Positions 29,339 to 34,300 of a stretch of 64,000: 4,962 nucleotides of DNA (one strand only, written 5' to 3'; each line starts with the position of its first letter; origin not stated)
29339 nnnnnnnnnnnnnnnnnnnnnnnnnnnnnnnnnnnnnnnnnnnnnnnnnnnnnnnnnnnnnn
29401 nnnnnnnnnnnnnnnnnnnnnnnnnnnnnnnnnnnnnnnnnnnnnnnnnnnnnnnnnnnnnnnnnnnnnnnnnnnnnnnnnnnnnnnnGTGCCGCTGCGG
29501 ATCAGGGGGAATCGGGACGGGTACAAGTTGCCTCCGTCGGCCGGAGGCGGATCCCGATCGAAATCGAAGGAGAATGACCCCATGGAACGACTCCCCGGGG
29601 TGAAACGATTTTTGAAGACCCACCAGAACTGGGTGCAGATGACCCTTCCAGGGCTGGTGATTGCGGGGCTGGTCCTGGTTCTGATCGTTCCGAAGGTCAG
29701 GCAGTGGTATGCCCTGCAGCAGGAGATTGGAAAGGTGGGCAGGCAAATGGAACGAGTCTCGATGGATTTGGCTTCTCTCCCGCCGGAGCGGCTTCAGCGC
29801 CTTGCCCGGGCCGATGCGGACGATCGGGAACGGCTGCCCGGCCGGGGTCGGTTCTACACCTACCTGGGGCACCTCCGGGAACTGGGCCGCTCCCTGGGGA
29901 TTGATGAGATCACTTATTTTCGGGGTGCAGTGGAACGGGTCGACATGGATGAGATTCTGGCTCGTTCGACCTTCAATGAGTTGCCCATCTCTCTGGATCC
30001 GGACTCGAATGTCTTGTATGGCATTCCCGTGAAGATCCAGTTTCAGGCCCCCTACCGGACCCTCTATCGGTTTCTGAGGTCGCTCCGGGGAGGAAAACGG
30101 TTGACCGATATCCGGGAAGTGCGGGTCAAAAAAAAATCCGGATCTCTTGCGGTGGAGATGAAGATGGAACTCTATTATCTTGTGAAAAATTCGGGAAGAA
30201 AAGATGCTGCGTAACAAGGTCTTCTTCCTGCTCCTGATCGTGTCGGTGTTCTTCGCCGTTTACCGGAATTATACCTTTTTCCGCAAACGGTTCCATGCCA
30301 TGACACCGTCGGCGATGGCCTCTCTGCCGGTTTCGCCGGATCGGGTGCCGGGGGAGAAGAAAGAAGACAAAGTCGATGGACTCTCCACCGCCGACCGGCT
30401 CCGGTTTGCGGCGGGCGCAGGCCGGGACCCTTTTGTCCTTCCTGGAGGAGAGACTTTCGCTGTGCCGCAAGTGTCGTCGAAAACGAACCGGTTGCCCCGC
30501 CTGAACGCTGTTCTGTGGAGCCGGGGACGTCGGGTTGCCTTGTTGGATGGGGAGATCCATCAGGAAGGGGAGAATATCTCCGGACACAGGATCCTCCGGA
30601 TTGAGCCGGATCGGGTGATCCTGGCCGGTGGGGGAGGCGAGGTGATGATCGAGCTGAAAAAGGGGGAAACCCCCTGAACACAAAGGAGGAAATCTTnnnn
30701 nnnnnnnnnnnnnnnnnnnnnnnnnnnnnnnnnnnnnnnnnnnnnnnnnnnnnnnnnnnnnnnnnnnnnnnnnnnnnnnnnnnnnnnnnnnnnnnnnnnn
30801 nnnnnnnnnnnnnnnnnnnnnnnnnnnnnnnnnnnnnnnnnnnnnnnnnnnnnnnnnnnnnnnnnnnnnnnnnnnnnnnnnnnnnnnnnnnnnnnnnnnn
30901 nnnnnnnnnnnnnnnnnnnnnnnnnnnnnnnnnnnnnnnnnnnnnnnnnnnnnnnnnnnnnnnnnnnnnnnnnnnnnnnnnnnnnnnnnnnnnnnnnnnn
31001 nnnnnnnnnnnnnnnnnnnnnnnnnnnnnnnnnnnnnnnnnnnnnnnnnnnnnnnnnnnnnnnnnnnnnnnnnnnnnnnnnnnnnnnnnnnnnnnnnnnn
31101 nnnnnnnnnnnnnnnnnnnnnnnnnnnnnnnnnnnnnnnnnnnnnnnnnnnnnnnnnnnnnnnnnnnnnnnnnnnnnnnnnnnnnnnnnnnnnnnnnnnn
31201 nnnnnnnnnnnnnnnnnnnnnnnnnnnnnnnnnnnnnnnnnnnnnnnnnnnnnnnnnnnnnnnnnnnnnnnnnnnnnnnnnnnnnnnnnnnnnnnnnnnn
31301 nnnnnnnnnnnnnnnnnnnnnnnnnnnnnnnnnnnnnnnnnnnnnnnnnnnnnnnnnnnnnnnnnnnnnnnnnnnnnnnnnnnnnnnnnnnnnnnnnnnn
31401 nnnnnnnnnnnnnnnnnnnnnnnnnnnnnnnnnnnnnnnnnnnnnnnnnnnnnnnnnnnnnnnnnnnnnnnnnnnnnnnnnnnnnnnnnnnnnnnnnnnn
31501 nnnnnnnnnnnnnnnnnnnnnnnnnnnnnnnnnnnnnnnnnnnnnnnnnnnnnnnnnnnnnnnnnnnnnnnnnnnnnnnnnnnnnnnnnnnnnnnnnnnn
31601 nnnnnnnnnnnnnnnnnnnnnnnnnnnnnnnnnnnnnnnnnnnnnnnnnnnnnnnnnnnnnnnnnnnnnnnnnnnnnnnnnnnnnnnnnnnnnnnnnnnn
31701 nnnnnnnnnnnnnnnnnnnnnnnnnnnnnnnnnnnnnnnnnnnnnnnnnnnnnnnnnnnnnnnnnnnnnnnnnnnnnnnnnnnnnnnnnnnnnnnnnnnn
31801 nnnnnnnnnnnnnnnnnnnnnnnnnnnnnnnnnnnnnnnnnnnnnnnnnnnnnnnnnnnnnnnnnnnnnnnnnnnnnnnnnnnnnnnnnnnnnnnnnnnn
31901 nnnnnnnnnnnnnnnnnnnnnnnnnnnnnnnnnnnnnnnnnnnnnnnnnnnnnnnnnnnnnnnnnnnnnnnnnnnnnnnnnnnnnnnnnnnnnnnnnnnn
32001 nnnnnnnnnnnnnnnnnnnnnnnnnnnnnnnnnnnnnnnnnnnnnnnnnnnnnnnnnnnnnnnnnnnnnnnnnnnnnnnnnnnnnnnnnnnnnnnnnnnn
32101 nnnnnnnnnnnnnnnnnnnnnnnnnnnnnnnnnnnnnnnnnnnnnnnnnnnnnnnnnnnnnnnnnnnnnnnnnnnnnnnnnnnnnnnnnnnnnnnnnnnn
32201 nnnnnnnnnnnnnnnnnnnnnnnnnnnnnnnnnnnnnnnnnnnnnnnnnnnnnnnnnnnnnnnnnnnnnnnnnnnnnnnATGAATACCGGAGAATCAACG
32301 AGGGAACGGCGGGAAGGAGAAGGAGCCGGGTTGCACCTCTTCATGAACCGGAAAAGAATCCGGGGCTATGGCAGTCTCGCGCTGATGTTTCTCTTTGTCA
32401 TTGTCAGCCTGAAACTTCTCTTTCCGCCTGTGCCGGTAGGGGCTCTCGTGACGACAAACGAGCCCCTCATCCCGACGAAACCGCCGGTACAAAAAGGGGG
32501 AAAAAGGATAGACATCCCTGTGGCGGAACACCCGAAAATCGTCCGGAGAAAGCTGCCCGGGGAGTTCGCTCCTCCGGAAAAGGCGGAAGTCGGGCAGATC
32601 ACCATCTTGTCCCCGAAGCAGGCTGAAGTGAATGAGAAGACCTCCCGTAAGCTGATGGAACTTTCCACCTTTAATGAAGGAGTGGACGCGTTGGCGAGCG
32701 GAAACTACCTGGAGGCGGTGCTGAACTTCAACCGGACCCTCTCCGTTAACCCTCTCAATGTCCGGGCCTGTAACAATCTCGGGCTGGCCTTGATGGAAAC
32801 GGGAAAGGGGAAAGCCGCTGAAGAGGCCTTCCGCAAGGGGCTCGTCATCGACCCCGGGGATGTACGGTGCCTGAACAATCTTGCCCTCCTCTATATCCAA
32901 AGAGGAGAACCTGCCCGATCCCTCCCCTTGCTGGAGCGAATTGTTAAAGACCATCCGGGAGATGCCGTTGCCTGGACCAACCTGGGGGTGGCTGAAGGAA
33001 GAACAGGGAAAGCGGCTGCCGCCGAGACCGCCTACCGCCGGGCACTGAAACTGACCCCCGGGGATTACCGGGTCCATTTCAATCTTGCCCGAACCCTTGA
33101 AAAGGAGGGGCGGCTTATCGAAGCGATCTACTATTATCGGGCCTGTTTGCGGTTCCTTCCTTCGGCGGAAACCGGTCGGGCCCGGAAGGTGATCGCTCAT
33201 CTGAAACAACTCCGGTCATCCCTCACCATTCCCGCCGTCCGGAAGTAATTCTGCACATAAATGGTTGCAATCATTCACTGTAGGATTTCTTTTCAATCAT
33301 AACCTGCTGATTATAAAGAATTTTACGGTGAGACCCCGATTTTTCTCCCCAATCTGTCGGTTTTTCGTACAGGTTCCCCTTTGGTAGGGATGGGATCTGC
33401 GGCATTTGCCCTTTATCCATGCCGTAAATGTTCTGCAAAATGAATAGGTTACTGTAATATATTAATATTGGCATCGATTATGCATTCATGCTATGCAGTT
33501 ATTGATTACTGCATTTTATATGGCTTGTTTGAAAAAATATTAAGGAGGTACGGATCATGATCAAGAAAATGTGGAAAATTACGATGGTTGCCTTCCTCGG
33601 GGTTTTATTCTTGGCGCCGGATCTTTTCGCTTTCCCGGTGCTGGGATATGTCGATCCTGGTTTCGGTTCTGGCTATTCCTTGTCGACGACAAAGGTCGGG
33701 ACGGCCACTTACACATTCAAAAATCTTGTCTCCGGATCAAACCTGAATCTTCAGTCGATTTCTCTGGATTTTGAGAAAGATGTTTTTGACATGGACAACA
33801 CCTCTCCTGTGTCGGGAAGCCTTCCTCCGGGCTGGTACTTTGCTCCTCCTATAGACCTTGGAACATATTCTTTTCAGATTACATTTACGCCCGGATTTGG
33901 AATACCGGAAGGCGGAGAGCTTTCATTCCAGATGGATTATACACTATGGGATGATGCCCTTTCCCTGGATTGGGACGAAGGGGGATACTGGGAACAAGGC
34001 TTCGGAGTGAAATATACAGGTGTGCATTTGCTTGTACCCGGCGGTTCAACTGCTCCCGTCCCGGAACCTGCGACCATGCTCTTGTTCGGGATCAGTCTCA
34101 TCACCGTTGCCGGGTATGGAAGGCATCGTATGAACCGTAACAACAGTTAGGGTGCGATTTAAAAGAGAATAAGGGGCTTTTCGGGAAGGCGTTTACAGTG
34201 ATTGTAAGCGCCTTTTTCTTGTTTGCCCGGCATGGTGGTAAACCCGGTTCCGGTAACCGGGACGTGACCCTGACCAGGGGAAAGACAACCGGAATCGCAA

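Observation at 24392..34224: Complete T2SS/T4P-like export machine inserted between the exosortase gene and a sigma-54-driven PEP-CTERM substrate gene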

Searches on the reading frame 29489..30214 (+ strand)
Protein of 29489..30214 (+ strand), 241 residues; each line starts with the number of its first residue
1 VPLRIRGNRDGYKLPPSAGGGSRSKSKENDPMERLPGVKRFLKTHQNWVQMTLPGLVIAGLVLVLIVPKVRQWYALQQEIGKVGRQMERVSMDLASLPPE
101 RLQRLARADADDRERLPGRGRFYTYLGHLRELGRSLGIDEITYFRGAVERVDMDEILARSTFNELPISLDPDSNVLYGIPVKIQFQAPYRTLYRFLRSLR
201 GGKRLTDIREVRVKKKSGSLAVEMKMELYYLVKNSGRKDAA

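Call 4: search_protein_families(library=ncbifam, proteins=[window:29489-30214:+], max_evalue=0.01)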
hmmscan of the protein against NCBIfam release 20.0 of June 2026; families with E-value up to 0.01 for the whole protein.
window:29489-30214:+ (241 aa): 1 family
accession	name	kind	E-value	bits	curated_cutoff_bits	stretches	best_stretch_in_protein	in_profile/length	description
NF040576.1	T2SS_GspM_XpsM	equivalog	0.0011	18.7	60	0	49-113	3-66/180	type II secretion system protein GspM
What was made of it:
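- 29582..30214 (+): MshJ/PilO/GspM-like bitopic protein of 210 aa. Its start is set by its homologues. There is a weak NF040576 GspM hit at E 0.0011 (call 4).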

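Call 5: search_protein_families(library=pfam, proteins=[window:29489-30214:+], max_evalue=0.01)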
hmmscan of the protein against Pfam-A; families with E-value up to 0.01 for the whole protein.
window:29489-30214:+ (241 aa): 0 families

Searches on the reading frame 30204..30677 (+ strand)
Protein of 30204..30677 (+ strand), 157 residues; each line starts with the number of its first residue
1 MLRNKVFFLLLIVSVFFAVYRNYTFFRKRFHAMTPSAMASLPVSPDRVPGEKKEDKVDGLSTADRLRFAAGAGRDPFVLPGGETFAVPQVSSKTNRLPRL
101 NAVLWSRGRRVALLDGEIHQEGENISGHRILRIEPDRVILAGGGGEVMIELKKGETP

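Call 4: search_protein_families(library=ncbifam, proteins=[window:30204-30677:+], max_evalue=0.01)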
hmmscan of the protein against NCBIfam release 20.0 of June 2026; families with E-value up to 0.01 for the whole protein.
window:30204-30677:+ (157 aa): 2 families
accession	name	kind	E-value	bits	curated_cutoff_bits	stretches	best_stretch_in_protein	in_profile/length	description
NF041515.1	GspC_delta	equivalog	0.0038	17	150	1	117-155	129-167/311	type II secretion system protein GspC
TIGR02500.1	type_III_yscD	equivalog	0.0046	16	86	1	88-151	347-413/413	type III secretion system inner membrane ring subunit SctD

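Call 5: search_protein_families(library=pfam, proteins=[window:30204-30677:+], max_evalue=0.01)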
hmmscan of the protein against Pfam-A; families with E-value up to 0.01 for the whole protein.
window:30204-30677:+ (157 aa): 1 family
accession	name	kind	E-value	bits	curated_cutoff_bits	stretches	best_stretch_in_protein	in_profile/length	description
PF16537.11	T2SSB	-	0.00017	21.6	28.4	1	109-149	17-58/60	Type II secretion system protein B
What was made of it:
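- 30204..30677 (+): MshK/PilP-like protein of 157 aa with an N-terminal TM helix or signal sequence and a C-terminal beta domain. Weak hits to PF16537 T2SSB (E 1.7e-4) and NF041515 GspC_delta (E 0.0038) (calls 4, 5).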

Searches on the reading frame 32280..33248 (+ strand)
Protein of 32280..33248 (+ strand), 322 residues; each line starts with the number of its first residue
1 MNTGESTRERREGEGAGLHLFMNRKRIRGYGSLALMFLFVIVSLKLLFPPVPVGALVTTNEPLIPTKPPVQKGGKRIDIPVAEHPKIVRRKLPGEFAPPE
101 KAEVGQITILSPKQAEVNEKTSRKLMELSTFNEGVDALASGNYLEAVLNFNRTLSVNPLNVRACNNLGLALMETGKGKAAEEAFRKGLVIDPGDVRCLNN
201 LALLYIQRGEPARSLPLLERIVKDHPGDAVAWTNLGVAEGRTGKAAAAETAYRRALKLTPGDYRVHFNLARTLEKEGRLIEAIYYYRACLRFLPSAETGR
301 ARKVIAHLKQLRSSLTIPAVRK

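Call 4: search_protein_families(library=ncbifam, proteins=[window:32280-33248:+], max_evalue=0.01)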
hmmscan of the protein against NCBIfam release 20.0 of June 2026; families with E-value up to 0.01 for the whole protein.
window:32280-33248:+ (322 aa): 23 families
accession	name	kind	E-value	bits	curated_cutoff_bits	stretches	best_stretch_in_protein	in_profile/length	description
TIGR02917.1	PEP_TPR_lipo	equivalog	8.4e-19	66.9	312.2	1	134-295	370-531/899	XrtA/PEP-CTERM system TPR-repeat protein PrsT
NF040959.1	MamA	equivalog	3.3e-16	59.3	200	1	132-285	42-195/204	magnetosome protein MamA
TIGR02521.1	type_IV_pilW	equivalog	1.7e-15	57.2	154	2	200-288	36-124/234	type IV pilus biogenesis/stability protein PilW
NF033920.0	C39_PA2778_fam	equivalog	5.9e-11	42.3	150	2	208-282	169-243/255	PA2778 family cysteine peptidase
NF033758.1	gliding_GltE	equivalog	3.5e-10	39.4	225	2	229-303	86-160/411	adventurous gliding motility TPR repeat lipoprotein GltE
NF052415.1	T3SS_chap_SctY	equivalog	5.9e-10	39.6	70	1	196-290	7-104/106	type III secretion apparatus assembly chaperone SctY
TIGR02552.1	LcrH_SycD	equivalog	1.9e-09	37.3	104.8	1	132-221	23-112/136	SycD/LcrH family type III secretion system chaperone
NF002725.1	PRK02603.1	equivalog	5.1e-09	36.4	143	1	130-213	38-124/173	photosystem I assembly protein Ycf3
NF033762.1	social_mot_Tgl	equivalog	5.5e-09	35.7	225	1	120-294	25-201/252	social motility TPR repeat lipoprotein Tgl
NF047507.1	TPR_BatC_Lepto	exception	2.5e-07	30.4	175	1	130-204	61-139/214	TPR repeat-containing protein BatC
NF008520.0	PRK11447.1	equivalog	4.5e-07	28.1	858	1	131-283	355-515/1157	cellulose synthase complex outer membrane protein BcsC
TIGR00540.1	TPR_hemY_coli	hypoth_equivalog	1.4e-05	24.1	142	1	206-288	303-384/385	heme biosynthesis-associated TPR protein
TIGR03939.1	PGA_TPR_OMP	equivalog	0.00031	19.1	366.65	1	145-275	70-200/800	poly-beta-1,6 N-acetyl-D-glucosamine export porin PgaA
NF011721.1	PRK15174.1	equivalog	0.00061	18.1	1200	0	139-226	224-315/656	Vi polysaccharide transport protein VexE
NF047371.1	FlcA_CTERM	equivalog_domain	0.0012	17.4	300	0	140-186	486-532/646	periplasmic flagellar collar protein FlcA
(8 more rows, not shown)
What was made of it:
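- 32280..33248 (+): Membrane-anchored TPR protein, MshN/TadD-like. It probably acts in secretin assembly. It is not a lipoprotein. TIGR02917 PrsT scores 66.9 bits, far below its cut-off of 312.2 (call 4).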

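Call 5: search_protein_families(library=pfam, proteins=[window:32280-33248:+], max_evalue=0.01)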
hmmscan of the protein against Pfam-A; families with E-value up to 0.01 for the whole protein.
window:32280-33248:+ (322 aa): 21 families
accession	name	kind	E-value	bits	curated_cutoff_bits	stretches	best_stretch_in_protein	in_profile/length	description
PF07719.23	TPR_2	-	6.6e-27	91.8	27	3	162-194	2-34/34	Tetratricopeptide repeat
PF13432.12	TPR_16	-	9.2e-26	90.4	32.7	3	200-262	2-64/65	Tetratricopeptide repeat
PF00515.34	TPR_1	-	9.9e-24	82.6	27.8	3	162-193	2-33/34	Tetratricopeptide repeat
PF13431.12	TPR_17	-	7.3e-21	73.1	24.4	2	251-283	1-33/34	Tetratricopeptide repeat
PF13428.12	TPR_14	-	9.9e-20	69.5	23.5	2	198-236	4-42/44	Tetratricopeptide repeat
PF13181.12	TPR_8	-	1.3e-17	62.8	25.7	2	161-192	1-32/34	Tetratricopeptide repeat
PF14559.12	TPR_19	-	5.4e-17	62.3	25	3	179-232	9-62/68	Tetratricopeptide repeat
PF13374.12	TPR_10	-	2.7e-15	56.2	27.5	1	196-222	3-29/42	Tetratricopeptide repeat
PF13424.12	TPR_12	-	2.2e-14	53.8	30.1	2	214-258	29-74/77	Tetratricopeptide repeat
PF13414.12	TPR_11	-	1.8e-12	47.2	26.8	2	243-277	8-42/42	TPR repeat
PF13176.12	TPR_7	-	3.4e-10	39.6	27.9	0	198-228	2-34/36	Tetratricopeptide repeat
PF23914.1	TPR_CcmH_CycH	-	2.2e-09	37.8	42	1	223-274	44-95/158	Cytochrome c-type biogenesis protein H TPR domain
PF03704.23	BTAD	-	4.5e-09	37.3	22.1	1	195-257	62-124/146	Bacterial transcriptional activator domain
PF07721.20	TPR_4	-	5.7e-09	36.2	27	0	196-220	2-26/26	Tetratricopeptide repeat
PF13429.12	TPR_15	-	6e-09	36.2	26.2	1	173-289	158-274/280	Tetratricopeptide repeat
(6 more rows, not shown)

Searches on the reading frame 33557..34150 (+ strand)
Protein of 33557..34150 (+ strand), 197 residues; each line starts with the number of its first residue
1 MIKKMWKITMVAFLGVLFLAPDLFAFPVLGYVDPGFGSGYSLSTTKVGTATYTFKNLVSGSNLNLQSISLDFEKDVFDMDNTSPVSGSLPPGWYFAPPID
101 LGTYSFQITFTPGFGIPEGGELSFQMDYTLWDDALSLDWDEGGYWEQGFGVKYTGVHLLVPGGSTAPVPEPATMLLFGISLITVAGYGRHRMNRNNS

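Call 4: search_protein_families(library=ncbifam, proteins=[window:33557-34150:+], max_evalue=0.01)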
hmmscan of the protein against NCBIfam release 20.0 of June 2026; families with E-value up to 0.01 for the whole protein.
window:33557-34150:+ (197 aa): 4 families
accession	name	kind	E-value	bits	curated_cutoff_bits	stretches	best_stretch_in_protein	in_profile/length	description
NF038129.1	PEP_NF038129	equivalog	0.00059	19.7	65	1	154-190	157-193/194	NF038129 family PEP-CTERM protein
NF041927.1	Xrt_dep_XDP1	equivalog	0.0013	18.7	125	1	143-191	193-242/242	exosortase-dependent surface protein XDP1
TIGR02595.1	PEP_CTERM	domain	0.0034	18.1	16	1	168-189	1-21/24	PEP-CTERM sorting domain-containing protein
NF038126.1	PEP_CTERM_FxDxF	subfamily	0.0097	16.1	50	0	164-185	138-161/165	FxDxF family PEP-CTERM protein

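Call 5: search_protein_families(library=pfam, proteins=[window:33557-34150:+], max_evalue=0.01)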
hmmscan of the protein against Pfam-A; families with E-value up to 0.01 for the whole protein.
window:33557-34150:+ (197 aa): 1 family
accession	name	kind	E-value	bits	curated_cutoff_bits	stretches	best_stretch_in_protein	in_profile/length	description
PF07589.16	PEP-CTERM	-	2e-05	24.9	20.7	1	167-186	1-21/24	PEP-CTERM motif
